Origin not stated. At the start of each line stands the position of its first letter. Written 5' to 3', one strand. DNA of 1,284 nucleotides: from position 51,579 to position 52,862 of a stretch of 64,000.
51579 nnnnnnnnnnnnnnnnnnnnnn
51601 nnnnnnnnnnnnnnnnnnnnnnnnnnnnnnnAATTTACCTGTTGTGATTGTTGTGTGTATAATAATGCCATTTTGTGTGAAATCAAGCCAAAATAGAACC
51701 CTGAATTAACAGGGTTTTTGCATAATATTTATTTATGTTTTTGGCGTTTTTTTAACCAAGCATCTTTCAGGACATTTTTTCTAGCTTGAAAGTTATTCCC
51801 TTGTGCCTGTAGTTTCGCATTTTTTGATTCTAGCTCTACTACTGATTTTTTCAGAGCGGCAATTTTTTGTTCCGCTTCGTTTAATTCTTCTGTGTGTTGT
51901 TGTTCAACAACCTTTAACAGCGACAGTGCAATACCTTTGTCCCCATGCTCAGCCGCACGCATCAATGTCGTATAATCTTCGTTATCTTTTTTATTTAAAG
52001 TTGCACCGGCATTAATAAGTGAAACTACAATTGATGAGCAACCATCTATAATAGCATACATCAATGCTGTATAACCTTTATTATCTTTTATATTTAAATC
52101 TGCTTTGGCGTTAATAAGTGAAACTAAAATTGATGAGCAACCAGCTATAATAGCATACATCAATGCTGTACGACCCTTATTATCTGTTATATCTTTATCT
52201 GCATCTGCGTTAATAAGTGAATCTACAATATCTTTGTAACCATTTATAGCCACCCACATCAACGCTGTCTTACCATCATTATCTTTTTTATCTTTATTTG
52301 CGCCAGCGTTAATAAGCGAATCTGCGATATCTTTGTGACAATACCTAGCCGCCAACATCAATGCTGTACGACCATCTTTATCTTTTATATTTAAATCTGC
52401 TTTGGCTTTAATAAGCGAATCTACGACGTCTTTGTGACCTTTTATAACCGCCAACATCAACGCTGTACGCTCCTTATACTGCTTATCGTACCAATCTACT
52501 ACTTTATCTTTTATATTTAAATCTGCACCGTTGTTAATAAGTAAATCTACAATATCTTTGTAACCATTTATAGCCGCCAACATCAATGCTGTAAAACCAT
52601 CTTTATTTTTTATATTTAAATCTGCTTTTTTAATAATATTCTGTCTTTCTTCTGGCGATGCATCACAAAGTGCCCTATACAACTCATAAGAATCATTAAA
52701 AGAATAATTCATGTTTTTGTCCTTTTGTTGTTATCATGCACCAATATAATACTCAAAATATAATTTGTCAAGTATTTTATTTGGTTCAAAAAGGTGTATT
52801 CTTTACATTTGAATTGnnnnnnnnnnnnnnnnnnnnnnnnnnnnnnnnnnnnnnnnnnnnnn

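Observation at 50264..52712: Eukaryote-like repeat proteins: an 8-repeat ankyrin protein with a coiled-coil tail and an LRR-like protein with a perfect 66-nt tandem duplication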

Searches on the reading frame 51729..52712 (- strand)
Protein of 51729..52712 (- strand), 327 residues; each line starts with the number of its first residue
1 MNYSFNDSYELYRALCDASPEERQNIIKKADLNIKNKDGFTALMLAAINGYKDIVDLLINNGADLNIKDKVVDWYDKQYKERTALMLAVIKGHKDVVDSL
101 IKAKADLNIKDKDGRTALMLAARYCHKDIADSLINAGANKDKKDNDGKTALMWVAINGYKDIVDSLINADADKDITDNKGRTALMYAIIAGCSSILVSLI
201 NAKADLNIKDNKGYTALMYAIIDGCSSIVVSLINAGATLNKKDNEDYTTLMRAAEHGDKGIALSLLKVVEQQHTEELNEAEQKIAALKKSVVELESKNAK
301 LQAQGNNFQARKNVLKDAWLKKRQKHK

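Call 5: search_protein_families(library=pfam, proteins=[window:51729-52712:-], max_evalue=0.1)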
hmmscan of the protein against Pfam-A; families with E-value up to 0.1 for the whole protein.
window:51729-52712:- (327 aa): 10 families
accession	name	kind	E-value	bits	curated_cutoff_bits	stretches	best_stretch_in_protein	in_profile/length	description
PF12796.13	Ank_2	-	2.5e-49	166.2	27.3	4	133-210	16-90/90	Ankyrin repeats (3 copies)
PF00023.36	Ank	-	2e-47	156.9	21.1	6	38-70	1-33/33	Ankyrin repeat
PF13857.12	Ank_5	-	2.1e-37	127.1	27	6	166-220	1-56/56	Ankyrin repeats (many copies)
PF13606.12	Ank_3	-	1e-36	120.6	22.3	6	38-67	1-30/30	Ankyrin repeat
PF13637.12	Ank_4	-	1.5e-32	111.3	22.7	7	87-131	3-47/50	Ankyrin repeats (many copies)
PF24521.3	Ank_KRIT1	-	3.6e-05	23.9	80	0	81-141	18-74/149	KRIT1 ankyrin-repeats domain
PF05147.19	LANC_like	-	7.1e-05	22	23.2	1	147-291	74-199/350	Lanthionine synthetase C-like protein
PF17675.6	APG6_N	-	0.00026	21.9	45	1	225-316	6-108/132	Apg6 coiled-coil region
PF23745.1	ANK_LRRK2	-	0.0046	17.2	27.5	0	84-167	34-113/130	LRRK2 ANK repeat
PF20788.2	YuA_Gp49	-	0.056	14.1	27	0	89-128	25-64/72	YuA phage, Gp49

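Call 11: search_protein_families(library=ncbifam, proteins=[window:51729-52712:-], max_evalue=0.1)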
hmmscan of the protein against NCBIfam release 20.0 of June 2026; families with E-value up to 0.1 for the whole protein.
window:51729-52712:- (327 aa): 17 families
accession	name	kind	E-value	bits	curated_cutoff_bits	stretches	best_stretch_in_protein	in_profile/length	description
NF043029.1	T4SS_AnkY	equivalog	1.6e-34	119.3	600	4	73-150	451-527/543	Dot/Icm T4SS effector AnkY/LegA9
NF041931.2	MzaA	equivalog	6e-30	104.7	800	4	185-301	7-123/726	MZA anti-phage system associated sigma-70 family RNA polymerase sigma factor MzaA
NF043023.1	T4SS_AnkH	equivalog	5.3e-21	74.9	600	3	88-191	6-109/467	Dot/Icm T4SS effector AnkH/LegA3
NF043028.1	T4SS_AnkX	equivalog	1.8e-20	72.7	1400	2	79-186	383-498/938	Dot/Icm T4SS effector AnkN/AnkX/LegA8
NF043022.1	T4SS_AnkG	equivalog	2.5e-19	69.4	500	3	77-188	326-444/455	Dot/Icm T4SS effector AnkG/AnkZ/LegA7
NF043024.1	T4SS_AnkI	equivalog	1.1e-14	54.1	550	4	107-189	234-326/439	Dot/Icm T4SS effector AnkI/LegAS4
NF043027.1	T4SS_AnkQ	equivalog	1.9e-13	49.9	700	2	74-186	286-403/496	Dot/Icm T4SS effector AnkQ/LegA10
NF043021.1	T4SS_AnkF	equivalog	1.4e-12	46.7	1000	3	74-187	578-673/917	Dot/Icm T4SS effector AnkF/LegA14/Ceg31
NF043019.1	T4SS_AnkC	equivalog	1.8e-08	33.7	450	2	12-136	97-223/459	Dot/Icm T4SS effector AnkC/LegA12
TIGR00870.1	trp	subfamily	3.9e-07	28.5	498.75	2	34-73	126-165/747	transient-receptor-potential calcium channel protein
NF041607.1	dimeth_corrin_MtbC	equivalog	0.0001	21.9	350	1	24-68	123-167/203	dimethylamine corrinoid protein MtbC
NF010738.0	PRK14140.1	equivalog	0.0024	17.6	137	1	259-317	29-79/191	nucleotide exchange factor GrpE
TIGR03897.1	lanti_2_LanM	subfamily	0.0027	15.5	304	1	183-305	689-804/932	type 2 lanthipeptide synthetase LanM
NF043020.1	T4SS_AnkD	equivalog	0.0037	16.3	500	0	207-262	75-130/426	Dot/Icm T4SS effector AnkD/LegA15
TIGR04211.1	SH3_and_anchor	equivalog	0.014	15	65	1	256-317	47-108/198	TIGR04211 family SH3 domain-containing protein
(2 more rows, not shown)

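Call 48: find_homologous_proteins(query=window:51729-52712:-, max_evalue=1e-10)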
Query window:51729-52712:- (327 aa): 1248 proteins with E <= 1e-10 among 8000 candidates; the best 120 are listed.
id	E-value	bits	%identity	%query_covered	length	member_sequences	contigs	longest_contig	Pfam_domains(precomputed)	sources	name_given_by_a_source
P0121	9.4e-72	260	40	78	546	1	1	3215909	PF13606.13,PF13857.13,PF28177.1,PF23745.2,PF12796.14,PF00023.37,PF13637.13,PF24521.3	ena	-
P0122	2.2e-60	223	41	73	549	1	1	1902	PF13606.13,PF13857.13,PF23745.2,PF12796.14,PF00023.37,PF13637.13,PF24521.3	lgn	-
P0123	3.4e-56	209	35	69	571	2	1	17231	PF13606.13,PF13857.13,PF23745.2,PF12796.14,PF00023.37,PF13637.13,PF24521.3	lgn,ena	-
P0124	5.4e-56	208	44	73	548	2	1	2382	PF13606.13,PF13857.13,PF23745.2,PF12796.14,PF00023.37,PF13637.13,PF24521.3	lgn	-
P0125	1.6e-54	203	36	69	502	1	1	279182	PF13606.13,PF13857.13,PF23745.2,PF12796.14,PF00023.37,PF13637.13,PF24521.3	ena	-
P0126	1.0e-52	197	35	78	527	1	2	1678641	PF13365.13,PF13606.13,PF13857.13,PF12796.14,PF00023.37,PF13637.13,PF24521.3,PF00089.33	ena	-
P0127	1.4e-52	197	35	80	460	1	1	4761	PF13606.13,PF13857.13,PF23745.2,PF12796.14,PF00023.37,PF13637.13,PF24521.3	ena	-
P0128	5.9e-52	195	37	70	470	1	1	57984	PF13606.13,PF13857.13,PF23745.2,PF12796.14,PF00023.37,PF13637.13,PF24521.3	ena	-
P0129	1.4e-51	194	35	76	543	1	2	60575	PF13606.13,PF13857.13,PF23745.2,PF13624.12,PF12796.14,PF00023.37,PF13637.13,PF24521.3,PF13623.12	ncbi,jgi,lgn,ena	-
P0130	2.0e-49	187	33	78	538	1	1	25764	PF13365.13,PF13606.13,PF13857.13,PF12796.14,PF00023.37,PF13637.13,PF24521.3,PF00089.33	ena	-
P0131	1.9e-48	183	41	64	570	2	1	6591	PF13606.13,PF13857.13,PF23745.2,PF12796.14,PF00023.37,PF13637.13,PF08239.18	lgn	-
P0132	4.0e-48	182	37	93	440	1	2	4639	PF13606.13,PF13857.13,PF23745.2,PF12796.14,PF00023.37,PF13637.13,PF24521.3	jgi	-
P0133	6.0e-48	182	42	75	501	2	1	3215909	PF13606.13,PF13857.13,PF23745.2,PF12796.14,PF00023.37,PF13637.13,PF24521.3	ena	-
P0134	1.8e-47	180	37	60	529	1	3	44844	PF13606.13,PF13857.13,PF23745.2,PF12796.14,PF00023.37,PF13637.13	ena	-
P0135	8.9e-47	178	34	79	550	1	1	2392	PF13606.13,PF13857.13,PF23745.2,PF12796.14,PF00023.37,PF13637.13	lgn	-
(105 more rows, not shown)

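Call 68: list_cluster_members(proteins=[P0001, window:51729-52712:-, window:52817-54421:-, window:49076-49516:+])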
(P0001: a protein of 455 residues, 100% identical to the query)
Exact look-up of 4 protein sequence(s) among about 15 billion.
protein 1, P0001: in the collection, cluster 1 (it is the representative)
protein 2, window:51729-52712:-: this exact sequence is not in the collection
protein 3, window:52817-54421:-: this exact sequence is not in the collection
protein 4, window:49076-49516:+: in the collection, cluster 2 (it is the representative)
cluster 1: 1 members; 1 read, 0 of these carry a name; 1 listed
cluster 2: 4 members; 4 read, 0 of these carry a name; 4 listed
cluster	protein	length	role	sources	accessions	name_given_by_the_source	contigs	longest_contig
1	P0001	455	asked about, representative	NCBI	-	-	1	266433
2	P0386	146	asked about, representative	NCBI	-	-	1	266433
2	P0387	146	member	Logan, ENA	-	-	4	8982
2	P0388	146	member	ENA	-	-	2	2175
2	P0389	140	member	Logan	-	-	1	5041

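Call 83: search_protein_families(library=padloc, proteins=[window:51729-52712:-], max_evalue=0.01)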
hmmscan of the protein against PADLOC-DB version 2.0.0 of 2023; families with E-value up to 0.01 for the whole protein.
window:51729-52712:- (327 aa): 4 families
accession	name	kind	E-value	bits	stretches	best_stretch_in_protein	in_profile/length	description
PDLC04783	PDC-M72A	-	1.6e-45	154.1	3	77-187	259-369/392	-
PDLC02908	Ankyrin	-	1.3e-24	84.5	2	79-169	734-824/880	-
PDLC02203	MzaA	-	1.2e-06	25.1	0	82-150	12-80/683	-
PDLC03860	LmuB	-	0.0016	15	1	241-318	195-272/565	-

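Call 84: search_protein_families(library=phrogs, proteins=[window:51729-52712:-], max_evalue=0.01)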
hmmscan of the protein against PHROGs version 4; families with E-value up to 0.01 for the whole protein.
window:51729-52712:- (327 aa): 5 families
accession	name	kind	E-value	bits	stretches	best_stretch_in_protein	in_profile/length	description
phrog_9049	-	unknown function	4.5e-41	140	2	83-289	3226-3442/4700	-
phrog_9262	-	unknown function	1.7e-32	113.9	3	74-188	35-151/253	-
phrog_16592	-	unknown function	1.7e-23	83.5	2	22-157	128-256/974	-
phrog_37207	-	unknown function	0.00021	22.2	0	178-194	14-27/40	-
phrog_20002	-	unknown function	0.0039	17.7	0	62-119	12-67/75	-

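Call 91: find_related_loci(query=window:51729-52712:-, collection=metagenome_contigs, flank=5000)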
Query window:51729-52712:- (327 aa) in metagenome_contigs; peptide patterns used: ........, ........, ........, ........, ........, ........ (x = any residue, [..] = any of these).
143 stretches matched a pattern; 4 encode a relative of the query (tblastn E <= 1e-3); 4 distinct loci.
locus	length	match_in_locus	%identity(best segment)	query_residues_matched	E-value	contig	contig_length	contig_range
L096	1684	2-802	57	14-325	2e-84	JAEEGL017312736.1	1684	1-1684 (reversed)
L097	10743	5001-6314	51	4-326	6e-72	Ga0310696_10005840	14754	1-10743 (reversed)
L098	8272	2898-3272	32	30-248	5e-9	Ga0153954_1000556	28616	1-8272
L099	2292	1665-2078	44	25-147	7e-7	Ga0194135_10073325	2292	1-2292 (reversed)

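Call 106: search_solved_structures(query=window:51729-52712:-, max_evalue=1e-20)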
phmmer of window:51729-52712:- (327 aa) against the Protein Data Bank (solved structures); distinct sequences matched with E-value up to 1e-20: 87 (the best 60 are shown).
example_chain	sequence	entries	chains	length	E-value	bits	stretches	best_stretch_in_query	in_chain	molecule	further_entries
5vkq_A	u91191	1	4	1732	9.9e-62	212.1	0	36-206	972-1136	No mechanoreceptor potential C isoform L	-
5lec_A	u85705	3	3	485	3.6e-51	177.4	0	19-166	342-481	DDD_D12_12_D12_12_D12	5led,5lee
4rlv_A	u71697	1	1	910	1.9e-50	175.1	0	30-198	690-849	Ankyrin-1, Ankyrin-2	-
7tw3_G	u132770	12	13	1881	4e-50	174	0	31-267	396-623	Ankyrin-1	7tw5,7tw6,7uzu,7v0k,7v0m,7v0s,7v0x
5le2_A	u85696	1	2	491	4.7e-50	173.8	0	20-166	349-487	DDD_D12_15_D12_15_D12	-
5leb_A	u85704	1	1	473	1.1e-49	172.6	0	27-166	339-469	DDD_D12_06_D12_06_D12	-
6mol_A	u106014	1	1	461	1.2e-47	165.9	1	21-218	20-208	Monoextended DARPin R12 (M_R12)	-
5le3_A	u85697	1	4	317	2e-46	161.8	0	26-166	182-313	DD_D12_09_D12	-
9jxq_C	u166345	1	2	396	7.2e-42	146.9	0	82-255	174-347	Kinase D-interacting substrate of 220 kDa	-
5y4d_A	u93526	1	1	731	9.4e-41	143.2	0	34-266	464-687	Ankyrin-1,Ankyrin-2,Ankyrin-2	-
5lw1_A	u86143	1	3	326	7.5e-37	130.4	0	21-169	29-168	DD_232_11_D12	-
7ptx_A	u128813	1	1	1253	1.1e-36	129.8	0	14-232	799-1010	Alpha-latrocrustotoxin-Lt1a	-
5le9_A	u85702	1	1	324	1.1e-35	126.6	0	84-229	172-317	DD_Off7_09_3G124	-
6ar6_B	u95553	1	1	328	1.7e-35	126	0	21-166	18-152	DLD-4 darpin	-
5lel_A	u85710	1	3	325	2.4e-35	125.5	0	82-229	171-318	DD_Off7_10_3G124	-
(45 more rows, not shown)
